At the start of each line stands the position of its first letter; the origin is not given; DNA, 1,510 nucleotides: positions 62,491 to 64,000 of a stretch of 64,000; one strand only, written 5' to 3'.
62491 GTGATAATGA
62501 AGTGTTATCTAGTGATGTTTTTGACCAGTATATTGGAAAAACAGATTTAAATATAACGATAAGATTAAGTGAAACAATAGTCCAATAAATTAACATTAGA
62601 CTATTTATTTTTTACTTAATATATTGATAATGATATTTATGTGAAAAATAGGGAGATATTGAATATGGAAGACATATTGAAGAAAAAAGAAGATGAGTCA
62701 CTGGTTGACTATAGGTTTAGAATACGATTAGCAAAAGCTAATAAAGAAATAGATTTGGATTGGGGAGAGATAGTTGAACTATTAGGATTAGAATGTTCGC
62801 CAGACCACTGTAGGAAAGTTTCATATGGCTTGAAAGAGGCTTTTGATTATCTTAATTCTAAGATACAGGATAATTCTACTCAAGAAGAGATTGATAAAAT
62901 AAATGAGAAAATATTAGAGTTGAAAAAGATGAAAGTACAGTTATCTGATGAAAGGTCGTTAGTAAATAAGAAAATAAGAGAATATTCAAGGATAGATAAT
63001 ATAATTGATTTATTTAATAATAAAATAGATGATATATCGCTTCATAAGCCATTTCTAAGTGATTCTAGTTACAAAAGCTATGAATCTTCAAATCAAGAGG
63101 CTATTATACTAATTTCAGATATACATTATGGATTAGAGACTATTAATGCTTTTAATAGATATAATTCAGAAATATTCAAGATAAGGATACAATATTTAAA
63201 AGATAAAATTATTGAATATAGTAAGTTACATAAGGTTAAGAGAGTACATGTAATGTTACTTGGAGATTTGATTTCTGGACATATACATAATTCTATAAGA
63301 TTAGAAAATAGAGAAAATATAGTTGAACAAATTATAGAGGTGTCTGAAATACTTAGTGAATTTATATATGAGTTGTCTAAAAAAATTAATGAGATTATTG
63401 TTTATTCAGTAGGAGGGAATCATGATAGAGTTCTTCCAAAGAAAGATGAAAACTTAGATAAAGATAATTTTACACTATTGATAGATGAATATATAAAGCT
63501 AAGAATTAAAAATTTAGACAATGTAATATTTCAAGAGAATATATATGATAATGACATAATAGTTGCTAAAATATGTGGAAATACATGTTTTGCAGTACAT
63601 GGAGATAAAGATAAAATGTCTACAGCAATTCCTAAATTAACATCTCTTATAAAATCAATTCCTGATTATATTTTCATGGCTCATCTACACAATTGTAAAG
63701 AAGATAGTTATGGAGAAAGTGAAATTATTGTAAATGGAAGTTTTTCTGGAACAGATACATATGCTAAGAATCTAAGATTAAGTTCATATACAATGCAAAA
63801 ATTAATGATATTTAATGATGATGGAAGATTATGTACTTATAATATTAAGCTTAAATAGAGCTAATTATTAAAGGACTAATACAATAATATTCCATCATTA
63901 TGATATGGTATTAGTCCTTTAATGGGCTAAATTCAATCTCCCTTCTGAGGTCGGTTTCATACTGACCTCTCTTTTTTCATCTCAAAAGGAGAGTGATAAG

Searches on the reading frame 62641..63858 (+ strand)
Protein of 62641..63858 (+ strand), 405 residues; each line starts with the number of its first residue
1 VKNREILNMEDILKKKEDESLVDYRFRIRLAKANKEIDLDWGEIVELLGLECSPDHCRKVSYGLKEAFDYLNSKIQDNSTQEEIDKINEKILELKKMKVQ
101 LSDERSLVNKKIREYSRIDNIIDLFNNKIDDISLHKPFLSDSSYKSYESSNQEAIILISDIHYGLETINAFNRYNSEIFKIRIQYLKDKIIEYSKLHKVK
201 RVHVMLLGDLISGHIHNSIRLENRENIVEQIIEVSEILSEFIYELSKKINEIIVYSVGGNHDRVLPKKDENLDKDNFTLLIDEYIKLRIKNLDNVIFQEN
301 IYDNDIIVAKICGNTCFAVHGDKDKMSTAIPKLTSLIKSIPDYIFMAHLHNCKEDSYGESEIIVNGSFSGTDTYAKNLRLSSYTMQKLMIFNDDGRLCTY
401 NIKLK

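Call 43: search_protein_families(library=pfam, proteins=[window:62641-63858:+], max_evalue=0.001)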
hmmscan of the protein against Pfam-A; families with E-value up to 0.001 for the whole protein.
window:62641-63858:+ (405 aa): 1 family
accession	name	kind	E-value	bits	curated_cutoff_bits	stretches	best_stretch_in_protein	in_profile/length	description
PF00149.33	Metallophos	-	2.2e-05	25.4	21.5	1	155-322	3-116/191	Calcineurin-like phosphoesterase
